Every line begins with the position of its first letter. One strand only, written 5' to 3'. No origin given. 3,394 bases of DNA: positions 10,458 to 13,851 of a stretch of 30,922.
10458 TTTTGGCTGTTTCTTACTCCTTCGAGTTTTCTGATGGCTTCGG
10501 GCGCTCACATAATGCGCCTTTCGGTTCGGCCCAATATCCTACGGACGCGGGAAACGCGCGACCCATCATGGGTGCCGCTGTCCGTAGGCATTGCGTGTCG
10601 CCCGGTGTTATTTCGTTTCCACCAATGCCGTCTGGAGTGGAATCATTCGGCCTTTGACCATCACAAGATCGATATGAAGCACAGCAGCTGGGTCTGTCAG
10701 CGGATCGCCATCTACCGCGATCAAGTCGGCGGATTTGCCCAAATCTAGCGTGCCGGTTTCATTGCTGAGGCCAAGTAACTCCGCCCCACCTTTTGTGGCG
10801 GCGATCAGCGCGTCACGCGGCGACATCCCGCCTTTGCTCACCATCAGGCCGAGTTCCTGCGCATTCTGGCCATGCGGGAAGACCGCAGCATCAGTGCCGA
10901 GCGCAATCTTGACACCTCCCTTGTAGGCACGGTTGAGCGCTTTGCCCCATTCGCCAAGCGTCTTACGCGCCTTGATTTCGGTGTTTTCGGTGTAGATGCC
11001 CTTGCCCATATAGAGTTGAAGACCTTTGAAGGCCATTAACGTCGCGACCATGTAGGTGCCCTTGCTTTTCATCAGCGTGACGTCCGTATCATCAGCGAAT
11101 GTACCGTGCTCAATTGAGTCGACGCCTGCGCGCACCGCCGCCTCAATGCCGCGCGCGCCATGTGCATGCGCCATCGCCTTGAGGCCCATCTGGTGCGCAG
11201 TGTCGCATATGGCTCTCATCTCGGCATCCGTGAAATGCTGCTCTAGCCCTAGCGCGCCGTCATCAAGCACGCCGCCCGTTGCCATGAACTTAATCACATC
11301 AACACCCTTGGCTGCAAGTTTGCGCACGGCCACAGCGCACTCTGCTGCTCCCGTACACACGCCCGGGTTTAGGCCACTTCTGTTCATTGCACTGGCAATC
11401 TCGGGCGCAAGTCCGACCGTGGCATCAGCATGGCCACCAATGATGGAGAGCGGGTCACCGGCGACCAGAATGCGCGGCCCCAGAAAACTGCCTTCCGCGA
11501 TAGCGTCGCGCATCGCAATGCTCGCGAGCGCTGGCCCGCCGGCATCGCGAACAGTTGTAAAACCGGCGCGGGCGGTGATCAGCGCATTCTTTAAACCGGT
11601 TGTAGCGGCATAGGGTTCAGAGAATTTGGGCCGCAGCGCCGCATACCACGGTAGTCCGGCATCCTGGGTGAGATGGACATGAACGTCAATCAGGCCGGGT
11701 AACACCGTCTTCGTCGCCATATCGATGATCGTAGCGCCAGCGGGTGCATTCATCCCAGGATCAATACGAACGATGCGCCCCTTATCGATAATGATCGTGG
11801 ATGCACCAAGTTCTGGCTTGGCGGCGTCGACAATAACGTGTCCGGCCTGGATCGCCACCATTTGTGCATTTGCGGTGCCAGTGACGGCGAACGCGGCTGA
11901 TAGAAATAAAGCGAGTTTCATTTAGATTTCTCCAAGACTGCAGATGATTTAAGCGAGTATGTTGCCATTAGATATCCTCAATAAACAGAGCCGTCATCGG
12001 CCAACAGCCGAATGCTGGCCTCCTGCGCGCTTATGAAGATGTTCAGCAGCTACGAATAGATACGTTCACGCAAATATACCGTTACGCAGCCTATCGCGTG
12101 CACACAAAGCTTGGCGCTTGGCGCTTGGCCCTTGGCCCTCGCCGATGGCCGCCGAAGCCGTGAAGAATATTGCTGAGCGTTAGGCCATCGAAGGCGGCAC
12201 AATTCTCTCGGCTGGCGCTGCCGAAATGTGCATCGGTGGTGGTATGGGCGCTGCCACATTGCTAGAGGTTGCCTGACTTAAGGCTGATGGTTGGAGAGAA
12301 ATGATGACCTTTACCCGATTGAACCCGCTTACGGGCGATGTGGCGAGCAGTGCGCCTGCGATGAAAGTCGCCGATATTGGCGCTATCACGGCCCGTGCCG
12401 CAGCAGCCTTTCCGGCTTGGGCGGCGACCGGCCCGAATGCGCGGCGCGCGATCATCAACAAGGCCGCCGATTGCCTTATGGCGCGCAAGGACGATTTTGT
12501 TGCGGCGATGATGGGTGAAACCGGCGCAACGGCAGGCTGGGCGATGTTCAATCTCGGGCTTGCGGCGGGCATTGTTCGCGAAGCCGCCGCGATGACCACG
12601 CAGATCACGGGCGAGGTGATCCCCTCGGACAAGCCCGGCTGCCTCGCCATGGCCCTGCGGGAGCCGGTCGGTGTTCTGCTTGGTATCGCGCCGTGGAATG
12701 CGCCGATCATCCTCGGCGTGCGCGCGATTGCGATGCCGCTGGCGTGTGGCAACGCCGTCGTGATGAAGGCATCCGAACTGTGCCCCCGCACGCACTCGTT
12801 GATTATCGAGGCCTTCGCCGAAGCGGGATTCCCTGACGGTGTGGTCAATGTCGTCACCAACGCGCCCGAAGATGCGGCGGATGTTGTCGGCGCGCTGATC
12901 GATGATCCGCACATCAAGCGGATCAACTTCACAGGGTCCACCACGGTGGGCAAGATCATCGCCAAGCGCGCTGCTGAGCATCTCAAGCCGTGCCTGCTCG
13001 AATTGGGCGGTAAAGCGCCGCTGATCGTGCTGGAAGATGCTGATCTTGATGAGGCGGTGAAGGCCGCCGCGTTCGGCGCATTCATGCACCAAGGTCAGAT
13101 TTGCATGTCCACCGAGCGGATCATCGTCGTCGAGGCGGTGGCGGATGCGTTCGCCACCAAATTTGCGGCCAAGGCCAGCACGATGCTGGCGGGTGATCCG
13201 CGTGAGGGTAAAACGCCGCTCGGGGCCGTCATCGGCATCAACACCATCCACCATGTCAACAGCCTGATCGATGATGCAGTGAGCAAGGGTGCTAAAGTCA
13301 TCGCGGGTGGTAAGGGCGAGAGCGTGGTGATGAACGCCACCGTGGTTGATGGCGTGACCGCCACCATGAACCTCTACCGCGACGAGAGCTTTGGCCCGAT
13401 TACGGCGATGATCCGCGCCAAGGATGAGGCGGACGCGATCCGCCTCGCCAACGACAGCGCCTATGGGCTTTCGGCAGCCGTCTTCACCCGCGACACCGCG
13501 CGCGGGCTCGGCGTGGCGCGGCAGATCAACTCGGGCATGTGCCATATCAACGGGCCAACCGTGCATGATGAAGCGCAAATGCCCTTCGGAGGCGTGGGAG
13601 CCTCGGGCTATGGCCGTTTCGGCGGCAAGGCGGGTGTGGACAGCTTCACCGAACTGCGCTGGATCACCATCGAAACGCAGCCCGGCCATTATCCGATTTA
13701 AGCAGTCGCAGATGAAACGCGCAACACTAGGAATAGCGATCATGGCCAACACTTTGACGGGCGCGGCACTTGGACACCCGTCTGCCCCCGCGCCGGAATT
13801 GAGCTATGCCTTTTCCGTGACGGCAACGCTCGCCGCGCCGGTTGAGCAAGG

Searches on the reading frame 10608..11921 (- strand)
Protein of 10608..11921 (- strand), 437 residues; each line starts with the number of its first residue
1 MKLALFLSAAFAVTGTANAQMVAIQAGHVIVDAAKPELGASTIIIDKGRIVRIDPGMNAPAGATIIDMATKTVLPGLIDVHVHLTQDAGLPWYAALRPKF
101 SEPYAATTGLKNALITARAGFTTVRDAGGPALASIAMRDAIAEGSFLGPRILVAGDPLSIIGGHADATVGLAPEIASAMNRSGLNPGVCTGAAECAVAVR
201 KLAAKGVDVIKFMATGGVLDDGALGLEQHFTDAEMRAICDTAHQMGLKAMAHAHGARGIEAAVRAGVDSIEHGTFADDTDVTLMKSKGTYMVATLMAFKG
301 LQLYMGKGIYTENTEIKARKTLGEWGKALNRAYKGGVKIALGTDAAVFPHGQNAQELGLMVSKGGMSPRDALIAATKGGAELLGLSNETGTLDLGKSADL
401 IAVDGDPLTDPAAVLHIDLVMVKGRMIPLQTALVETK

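Call 11: search_protein_families(library=pfam, proteins=[window:10608-11921:-])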
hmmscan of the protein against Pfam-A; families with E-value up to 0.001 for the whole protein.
window:10608-11921:- (437 aa): 2 families
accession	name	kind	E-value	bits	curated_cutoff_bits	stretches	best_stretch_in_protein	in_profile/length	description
PF01979.26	Amidohydro_1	-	9.8e-49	166.9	25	1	72-426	1-344/345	Amidohydrolase family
PF07969.17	Amidohydro_3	-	1.2e-16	61.7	29.7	1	228-426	257-470/472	Amidohydrolase family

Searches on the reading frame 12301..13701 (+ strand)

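Call 11: search_protein_families(library=pfam, proteins=[window:12301-13701:+])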
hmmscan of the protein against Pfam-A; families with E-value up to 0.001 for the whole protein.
window:12301-13701:+ (466 aa): 2 families
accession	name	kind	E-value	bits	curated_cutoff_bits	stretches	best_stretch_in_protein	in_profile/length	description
PF00171.27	Aldedh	-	7.8e-145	483.4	23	1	4-455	9-461/461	Aldehyde dehydrogenase family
PF05893.19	LuxC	-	0.00064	19.2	21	1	120-291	86-258/401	Acyl-CoA reductase (LuxC)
